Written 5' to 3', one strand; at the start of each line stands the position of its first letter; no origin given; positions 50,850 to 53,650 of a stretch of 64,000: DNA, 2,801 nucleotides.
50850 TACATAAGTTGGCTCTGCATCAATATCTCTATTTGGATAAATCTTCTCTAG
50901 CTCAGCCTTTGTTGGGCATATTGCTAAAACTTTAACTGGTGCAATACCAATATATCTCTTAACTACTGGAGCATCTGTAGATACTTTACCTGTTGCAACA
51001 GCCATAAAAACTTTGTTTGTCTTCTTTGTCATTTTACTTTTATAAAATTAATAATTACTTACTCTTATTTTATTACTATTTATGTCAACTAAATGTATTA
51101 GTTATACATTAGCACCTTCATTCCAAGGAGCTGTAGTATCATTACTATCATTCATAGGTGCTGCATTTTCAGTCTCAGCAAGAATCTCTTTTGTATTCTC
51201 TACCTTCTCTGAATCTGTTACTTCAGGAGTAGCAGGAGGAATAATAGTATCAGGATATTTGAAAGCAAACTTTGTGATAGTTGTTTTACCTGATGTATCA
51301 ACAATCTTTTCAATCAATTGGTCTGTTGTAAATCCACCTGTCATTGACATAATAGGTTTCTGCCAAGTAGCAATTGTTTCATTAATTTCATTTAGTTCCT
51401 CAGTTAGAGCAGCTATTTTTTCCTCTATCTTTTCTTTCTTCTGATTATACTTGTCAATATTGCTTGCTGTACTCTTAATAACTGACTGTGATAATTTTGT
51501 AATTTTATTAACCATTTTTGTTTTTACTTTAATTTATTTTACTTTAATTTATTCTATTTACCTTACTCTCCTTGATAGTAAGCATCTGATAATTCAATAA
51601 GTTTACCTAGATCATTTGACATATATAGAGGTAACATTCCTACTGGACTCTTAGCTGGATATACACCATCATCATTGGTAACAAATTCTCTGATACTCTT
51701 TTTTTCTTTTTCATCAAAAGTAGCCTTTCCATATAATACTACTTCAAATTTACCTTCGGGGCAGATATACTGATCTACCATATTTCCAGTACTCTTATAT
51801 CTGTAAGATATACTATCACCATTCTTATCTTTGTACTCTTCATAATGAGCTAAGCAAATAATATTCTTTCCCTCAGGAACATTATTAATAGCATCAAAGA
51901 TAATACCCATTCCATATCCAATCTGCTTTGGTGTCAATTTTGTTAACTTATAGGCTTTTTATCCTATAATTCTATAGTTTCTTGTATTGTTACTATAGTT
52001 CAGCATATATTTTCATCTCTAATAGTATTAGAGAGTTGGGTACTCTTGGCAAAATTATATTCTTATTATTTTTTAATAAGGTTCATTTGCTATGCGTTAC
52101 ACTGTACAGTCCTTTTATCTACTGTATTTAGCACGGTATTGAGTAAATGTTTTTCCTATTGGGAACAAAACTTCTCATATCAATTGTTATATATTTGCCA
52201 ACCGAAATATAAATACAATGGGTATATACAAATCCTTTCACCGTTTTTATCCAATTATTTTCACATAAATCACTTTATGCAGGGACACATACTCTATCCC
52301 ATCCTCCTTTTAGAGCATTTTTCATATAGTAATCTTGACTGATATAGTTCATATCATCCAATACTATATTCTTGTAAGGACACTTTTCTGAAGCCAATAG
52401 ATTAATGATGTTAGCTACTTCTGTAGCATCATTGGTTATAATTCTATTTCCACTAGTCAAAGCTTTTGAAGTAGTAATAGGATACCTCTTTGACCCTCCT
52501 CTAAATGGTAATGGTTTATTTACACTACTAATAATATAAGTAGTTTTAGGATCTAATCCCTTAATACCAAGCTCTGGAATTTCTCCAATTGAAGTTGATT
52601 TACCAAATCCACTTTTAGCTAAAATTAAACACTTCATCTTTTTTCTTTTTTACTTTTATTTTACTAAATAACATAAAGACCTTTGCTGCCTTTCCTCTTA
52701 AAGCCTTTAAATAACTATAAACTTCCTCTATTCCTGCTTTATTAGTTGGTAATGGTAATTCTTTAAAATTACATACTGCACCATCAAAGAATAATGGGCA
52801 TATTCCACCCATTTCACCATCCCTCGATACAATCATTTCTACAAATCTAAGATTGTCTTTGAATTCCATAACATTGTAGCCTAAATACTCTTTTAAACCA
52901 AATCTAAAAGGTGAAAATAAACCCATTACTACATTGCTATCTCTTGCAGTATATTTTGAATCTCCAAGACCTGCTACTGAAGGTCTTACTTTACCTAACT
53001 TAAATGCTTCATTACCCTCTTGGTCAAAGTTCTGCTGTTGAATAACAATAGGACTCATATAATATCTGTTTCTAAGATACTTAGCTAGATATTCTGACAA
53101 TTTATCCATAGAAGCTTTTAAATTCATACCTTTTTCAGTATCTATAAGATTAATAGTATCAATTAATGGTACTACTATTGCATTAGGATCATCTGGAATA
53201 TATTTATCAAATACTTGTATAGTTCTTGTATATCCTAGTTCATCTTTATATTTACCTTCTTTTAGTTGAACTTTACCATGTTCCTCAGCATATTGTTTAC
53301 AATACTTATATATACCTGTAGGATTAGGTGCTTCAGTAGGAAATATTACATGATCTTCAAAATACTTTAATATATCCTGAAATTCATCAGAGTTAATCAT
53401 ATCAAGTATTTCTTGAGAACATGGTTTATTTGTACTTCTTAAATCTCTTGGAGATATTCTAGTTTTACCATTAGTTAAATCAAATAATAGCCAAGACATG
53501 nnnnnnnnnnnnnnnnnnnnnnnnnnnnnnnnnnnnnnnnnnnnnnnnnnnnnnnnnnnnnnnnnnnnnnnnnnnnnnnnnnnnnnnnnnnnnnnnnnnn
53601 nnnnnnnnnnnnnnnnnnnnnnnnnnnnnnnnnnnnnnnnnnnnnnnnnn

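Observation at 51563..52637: AAA_24/Sak4-like ATPase gene split by a 338-nt ORF-less, GC-richer insert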

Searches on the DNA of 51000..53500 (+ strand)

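Call 5: search_rna_families(source=window, start=51800, end=52400, threshold=evalue, max_evalue=10, show_alignments=4)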
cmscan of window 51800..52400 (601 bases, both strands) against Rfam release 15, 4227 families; matches with E-value up to 10: 4.
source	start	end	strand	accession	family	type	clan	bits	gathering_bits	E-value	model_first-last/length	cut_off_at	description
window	52243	52271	+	RF01352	CRISPR-DR43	Gene; CRISPR;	CL00014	19.2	35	2.3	1-29/29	no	CRISPR RNA direct repeat element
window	51945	51976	+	RF02419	Spd-sr37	Gene; sRNA;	-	15.9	45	5.4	29-61/67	no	Streptococcus sRNA Spd-sr37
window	52301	52369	-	RF01826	SAM_V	Cis-reg; riboswitch;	-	15.8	41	9.1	1-66/66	no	SAM-V (S-adenosyl methionine) riboswitch aptamer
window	52322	52369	-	RF03884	mir-725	Gene; miRNA;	-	14.2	76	6.8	1-56/56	no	mir-725 microRNA precursor family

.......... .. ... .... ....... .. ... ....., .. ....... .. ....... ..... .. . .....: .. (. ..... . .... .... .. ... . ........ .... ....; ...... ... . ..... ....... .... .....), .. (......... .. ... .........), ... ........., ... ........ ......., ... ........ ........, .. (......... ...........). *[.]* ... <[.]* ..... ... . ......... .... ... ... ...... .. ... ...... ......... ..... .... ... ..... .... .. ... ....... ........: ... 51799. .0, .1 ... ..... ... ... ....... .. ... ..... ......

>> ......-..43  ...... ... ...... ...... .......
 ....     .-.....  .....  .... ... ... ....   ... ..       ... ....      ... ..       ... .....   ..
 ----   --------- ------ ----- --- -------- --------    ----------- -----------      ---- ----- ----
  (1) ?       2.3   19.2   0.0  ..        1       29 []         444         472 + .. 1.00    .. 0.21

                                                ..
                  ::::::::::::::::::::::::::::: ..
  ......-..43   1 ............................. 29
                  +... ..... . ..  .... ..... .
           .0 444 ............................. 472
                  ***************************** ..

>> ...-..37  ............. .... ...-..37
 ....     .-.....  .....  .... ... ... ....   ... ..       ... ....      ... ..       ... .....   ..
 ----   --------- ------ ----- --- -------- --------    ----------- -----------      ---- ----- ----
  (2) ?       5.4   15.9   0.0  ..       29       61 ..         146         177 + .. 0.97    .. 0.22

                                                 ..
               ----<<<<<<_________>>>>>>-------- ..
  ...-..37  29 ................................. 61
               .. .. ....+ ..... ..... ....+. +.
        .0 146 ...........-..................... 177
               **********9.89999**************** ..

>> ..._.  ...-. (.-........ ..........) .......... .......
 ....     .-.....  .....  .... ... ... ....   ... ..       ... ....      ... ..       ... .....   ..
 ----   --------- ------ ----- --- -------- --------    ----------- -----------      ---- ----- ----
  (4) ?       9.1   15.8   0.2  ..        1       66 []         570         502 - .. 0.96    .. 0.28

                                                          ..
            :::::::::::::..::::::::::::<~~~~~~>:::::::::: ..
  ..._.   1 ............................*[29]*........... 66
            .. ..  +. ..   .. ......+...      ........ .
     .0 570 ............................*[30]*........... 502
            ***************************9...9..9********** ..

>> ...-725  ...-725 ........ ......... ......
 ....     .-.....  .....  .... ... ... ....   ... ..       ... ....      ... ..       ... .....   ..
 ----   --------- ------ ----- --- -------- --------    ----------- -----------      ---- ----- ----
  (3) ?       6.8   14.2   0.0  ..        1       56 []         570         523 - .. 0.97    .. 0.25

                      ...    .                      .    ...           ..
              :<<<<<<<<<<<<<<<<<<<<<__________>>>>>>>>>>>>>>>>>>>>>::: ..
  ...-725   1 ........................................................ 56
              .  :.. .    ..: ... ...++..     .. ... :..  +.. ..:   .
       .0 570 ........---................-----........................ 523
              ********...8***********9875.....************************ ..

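Call 10: search_dna_similar(query=window:51000-53500:+, collection=phages, mode=distant, max_rows=30)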
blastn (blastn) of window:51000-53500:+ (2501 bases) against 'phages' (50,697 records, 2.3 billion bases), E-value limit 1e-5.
Records with a match: 67; places in all: 69; records where one place covers at least 80% of the query: 0.
Best place of each record, by identity: 80-90% 1; 60-80% 66.
By first word of the organism name: Bacteroides 29; uncultured 11; Enterocloster 5; Staphylococcus 4; Clostridioides 3; Clostridium 3; bajarodcaudo 2; Bacillus 2; Bacteriophage 2; Yersinia 2; and 4 more.
By host as written in the record: Bacteroides intestinalis DSM 108646 24; - 15; Enterocloster bolteae DA473 3; Bacteroides cellulosilyticus 2; Bacteroides intestinalis APC919/174 2; Bacteroides thetaiotaomicron VPI-5484 2; Clostridioides difficile 2; Clostridium difficile 2; and 11 more.
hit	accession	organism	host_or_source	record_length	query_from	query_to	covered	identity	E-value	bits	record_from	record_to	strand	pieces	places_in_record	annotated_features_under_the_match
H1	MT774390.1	uncultured phage cr85_1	human feces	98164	651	2461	45%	71.1%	3e-81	540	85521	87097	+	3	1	replicative DNA helicase | ATP/GTP-binding protein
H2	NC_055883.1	uncultured phage cr85_1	human feces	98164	651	2461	45%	71.1%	3e-81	540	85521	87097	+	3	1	replicative DNA helicase | Sak4-like ssDNA annealing protein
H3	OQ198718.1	Kolpuevirus sp. 'frurule'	Bacteroides cellulosilyticus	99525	651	2481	43%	69.1%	1e-60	382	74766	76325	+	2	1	replicative DNA helicase | ATP/GTP-binding protein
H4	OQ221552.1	Bacteroides phage PhiCrAssBcn17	Bacteroides intestinalis DSM 108646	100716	613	1984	37%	73.9%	1e-68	576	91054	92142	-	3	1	hypothetical protein | replicative DNA helicase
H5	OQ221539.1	Bacteroides phage PhiCrAssBcn4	Bacteroides intestinalis DSM 108646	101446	606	1984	37%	74.4%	2e-72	585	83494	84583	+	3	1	hypothetical protein | replicative DNA helicase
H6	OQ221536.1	Bacteroides phage PhiCrAssBcn1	Bacteroides intestinalis DSM 108646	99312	606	1984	37%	74.4%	2e-72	585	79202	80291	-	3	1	hypothetical protein | replicative DNA helicase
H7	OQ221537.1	Bacteroides phage PhiCrAssBcn2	Bacteroides intestinalis DSM 108646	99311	606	1984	37%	74.4%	2e-72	585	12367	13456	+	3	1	hypothetical protein | replicative DNA helicase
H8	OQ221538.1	Bacteroides phage PhiCrAssBcn3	Bacteroides intestinalis DSM 108646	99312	606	1984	37%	74.4%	2e-72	585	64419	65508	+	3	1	hypothetical protein | replicative DNA helicase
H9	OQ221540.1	Bacteroides phage PhiCrAssBcn5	Bacteroides intestinalis DSM 108646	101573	606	1984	37%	74.4%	2e-72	585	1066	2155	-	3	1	none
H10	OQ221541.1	Bacteroides phage PhiCrAssBcn6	Bacteroides intestinalis DSM 108646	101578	606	1984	37%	74.4%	2e-72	585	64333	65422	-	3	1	hypothetical protein | replicative DNA helicase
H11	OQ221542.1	Bacteroides phage PhiCrAssBcn7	Bacteroides intestinalis DSM 108646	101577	606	1984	37%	74.4%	2e-72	585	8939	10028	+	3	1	hypothetical protein | replicative DNA helicase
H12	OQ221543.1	Bacteroides phage PhiCrAssBcn8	Bacteroides intestinalis DSM 108646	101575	606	1984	37%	74.4%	2e-72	585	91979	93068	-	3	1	hypothetical protein | replicative DNA helicase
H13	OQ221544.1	Bacteroides phage PhiCrAssBcn9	Bacteroides intestinalis DSM 108646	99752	606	1984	37%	74.2%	9e-70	576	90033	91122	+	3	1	hypothetical protein | replicative DNA helicase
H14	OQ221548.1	Bacteroides phage PhiCrAssBcn13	Bacteroides intestinalis DSM 108646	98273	606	1984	37%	74.2%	9e-70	576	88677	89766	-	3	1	hypothetical protein | replicative DNA helicase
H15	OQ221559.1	Bacteroides phage PhiCrAssBcn24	Bacteroides intestinalis DSM 108646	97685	606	1984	37%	74.2%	9e-70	576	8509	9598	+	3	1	hypothetical protein | replicative DNA helicase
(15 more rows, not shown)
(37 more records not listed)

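Call 13: search_dna_similar(query=window:51935-52295:-, collection=phages, mode=distant, max_evalue=1, max_rows=30)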
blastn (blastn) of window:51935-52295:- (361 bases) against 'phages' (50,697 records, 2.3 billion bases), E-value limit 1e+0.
Records with a match: 61; places in all: 66; records where one place covers at least 80% of the query: 0.
Best place of each record, by identity: 90-95% 2; 80-90% 16; 60-80% 43.
By first word of the organism name: Staphylococcus 16; Clostridium 10; Clostridioides 6; uncultured 5; Enterocloster 5; bajarodcaudo 2; Bacillus 2; Bacteriophage 2; Yersinia 2; Mammaliicoccus 2; and 7 more.
By host as written in the record: - 10; Clostridium perfringens 6; Enterocloster bolteae DA473 3; Mammaliicoccus sciuri C6854 3; Clostridioides difficile 2; Clostridium difficile 2; Bacillus subtilis 2; Staphylococcus epidermidis C6869 2; and 26 more.
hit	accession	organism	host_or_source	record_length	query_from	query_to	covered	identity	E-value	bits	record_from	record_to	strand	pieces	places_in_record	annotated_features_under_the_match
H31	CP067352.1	Clostridioides phage ES-S-0173-01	Clostridioides sp. ES-S-0173-01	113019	178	361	51%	69.3%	7e-10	70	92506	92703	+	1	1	record has no annotation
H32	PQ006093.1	bajarodcaudo virus 2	Neotoma bryanti feces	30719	179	359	50%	69.9%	4e-13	81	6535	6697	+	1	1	none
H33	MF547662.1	Clostridioides phage LIBA6276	Clostridioides difficile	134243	178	356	50%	70.6%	6e-11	74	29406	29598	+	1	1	none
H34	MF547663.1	Clostridioides phage LIBA2945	Clostridioides difficile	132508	178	356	50%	70.6%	6e-11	74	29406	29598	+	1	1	none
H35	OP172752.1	Clostridium phage CB452P1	Clostridium butyricum BSC452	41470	179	357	50%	69.9%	2e-11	75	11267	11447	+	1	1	none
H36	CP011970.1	Peptoclostridium phage phiCDIF1296T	Peptoclostridium difficile strain ...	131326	196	357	45%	73.9%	8e-16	91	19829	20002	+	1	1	terminator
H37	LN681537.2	Clostridium phage phiCD211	Clostridium difficile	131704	196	357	45%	73.9%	8e-16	91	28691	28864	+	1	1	none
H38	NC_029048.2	Clostridium phage phiCD211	Clostridium difficile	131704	196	357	45%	73.9%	8e-16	91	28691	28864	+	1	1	none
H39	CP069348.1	Clostridioides phage pCD1602_4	water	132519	195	361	46%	68.4%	7e-4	50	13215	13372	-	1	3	record has no annotation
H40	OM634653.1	Bacillus phage vB_BsuS_PJN02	Bacillus subtilis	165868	201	361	45%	69.9%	1e-6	59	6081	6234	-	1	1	none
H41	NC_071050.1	Bacillus phage vB_BsuS_PJN02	Bacillus subtilis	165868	201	361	45%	69.9%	1e-6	59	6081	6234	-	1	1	none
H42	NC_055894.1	uncultured phage cr6_1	human feces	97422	235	361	35%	76.9%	4e-13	82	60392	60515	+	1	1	none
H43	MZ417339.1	Staphylococcus phage PG-2021_5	Staphylococcus epidermidis C6869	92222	156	302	41%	66.4%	3e-1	41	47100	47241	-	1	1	record has no annotation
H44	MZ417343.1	Staphylococcus phage PG-2021_74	Staphylococcus epidermidis I0515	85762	156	302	41%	66.4%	3e-1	41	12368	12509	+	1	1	record has no annotation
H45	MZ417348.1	Staphylococcus phage PG-2021_88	Staphylococcus epidermidis C6869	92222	156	302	41%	66.4%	3e-1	41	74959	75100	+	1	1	record has no annotation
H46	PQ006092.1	bajarodcaudo virus 1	Chaetodipus spinatus feces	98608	233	361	36%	73.5%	7e-10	71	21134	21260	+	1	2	hypothetical protein | intron associated endonuclease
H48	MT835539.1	Bacteriophage sp.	human fecal samples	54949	235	356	34%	76.2%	3e-15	88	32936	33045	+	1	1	record has no annotation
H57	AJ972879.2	Yersinia phage phiR1-37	Yersinia enterocolitica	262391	179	294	32%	74.6%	1e-6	59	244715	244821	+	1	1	none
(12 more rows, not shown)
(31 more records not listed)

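Call 16: get_annotated_region(hit=H46, flank=2500)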
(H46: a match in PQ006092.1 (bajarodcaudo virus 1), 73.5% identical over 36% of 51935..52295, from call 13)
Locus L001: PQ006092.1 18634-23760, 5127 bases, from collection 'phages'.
description: Bajarodcaudo virus 1 isolate BGG_12_1, complete genome.
organism: bajarodcaudo virus 1 (NCBI taxid 3342780)
taxonomy: Viruses; Duplodnaviria; Heunggongvirae; Uroviricota; Caudoviricetes
host: -; source: Chaetodipus spinatus feces; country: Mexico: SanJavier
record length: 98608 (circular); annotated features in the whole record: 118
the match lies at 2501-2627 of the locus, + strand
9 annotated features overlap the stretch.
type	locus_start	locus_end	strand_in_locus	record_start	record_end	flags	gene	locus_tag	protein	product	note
CDS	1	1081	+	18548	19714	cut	-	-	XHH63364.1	hypothetical protein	-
CDS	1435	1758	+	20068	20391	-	-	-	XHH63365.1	major capsid protein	-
CDS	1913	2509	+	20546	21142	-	-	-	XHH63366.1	intron associated endonuclease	-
CDS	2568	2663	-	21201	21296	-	-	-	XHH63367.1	hypothetical protein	-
CDS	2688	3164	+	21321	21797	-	-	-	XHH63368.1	major capsid protein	-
CDS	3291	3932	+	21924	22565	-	-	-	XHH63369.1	intron associated endonuclease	-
CDS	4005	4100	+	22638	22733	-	-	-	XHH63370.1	hypothetical protein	-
CDS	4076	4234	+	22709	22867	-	-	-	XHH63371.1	major capsid protein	-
CDS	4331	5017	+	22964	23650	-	-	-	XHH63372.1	hypothetical protein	-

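Call 17: get_annotated_region(hit=H42, flank=2500)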
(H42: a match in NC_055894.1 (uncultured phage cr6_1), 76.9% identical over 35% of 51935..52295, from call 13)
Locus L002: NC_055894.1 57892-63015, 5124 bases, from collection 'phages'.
description: CrAssphage cr6_1, complete genome.
organism: uncultured phage cr6_1 (NCBI taxid 2772085)
taxonomy: Viruses; Duplodnaviria; Heunggongvirae; Uroviricota; Caudoviricetes; Crassvirales; Suoliviridae; Bearivirinae; Afonbuvirus; Afonbuvirus faecalis
host: -; source: human feces; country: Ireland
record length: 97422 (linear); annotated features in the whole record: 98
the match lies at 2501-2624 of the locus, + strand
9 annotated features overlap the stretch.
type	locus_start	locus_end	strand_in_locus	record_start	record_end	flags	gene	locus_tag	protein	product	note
CDS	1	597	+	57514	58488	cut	-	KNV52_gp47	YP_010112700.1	DNA primase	gp_75675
CDS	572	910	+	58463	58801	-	-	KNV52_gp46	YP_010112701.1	hypothetical protein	gp_75676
CDS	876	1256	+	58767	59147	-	-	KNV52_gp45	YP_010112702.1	Holliday junction resolvase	gp_75677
CDS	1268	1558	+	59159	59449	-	-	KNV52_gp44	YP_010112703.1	non-ATPase regulatory subunit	gp_75678; proteasome (non-ATPase regulatory subunit)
CDS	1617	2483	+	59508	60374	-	-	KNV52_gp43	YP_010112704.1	endonuclease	gp_75679; intron-encoded endonuclease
CDS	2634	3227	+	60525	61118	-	-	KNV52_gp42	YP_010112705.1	ATPase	gp_75680; proteasome (non-ATPase regulatory subunit)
CDS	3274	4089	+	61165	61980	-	-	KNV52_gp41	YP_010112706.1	metallophosphoesterase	gp_75681; DNA double-strand break repair, MRE11 nuclease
CDS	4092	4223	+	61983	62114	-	-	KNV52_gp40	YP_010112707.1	hypothetical protein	gp_75682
CDS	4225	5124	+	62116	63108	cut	-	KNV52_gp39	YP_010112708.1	PD-(D/E)XK nuclease-like domain-containing protein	gp_75683; exonuclease, CRISPR-associated protein Cas4Csa1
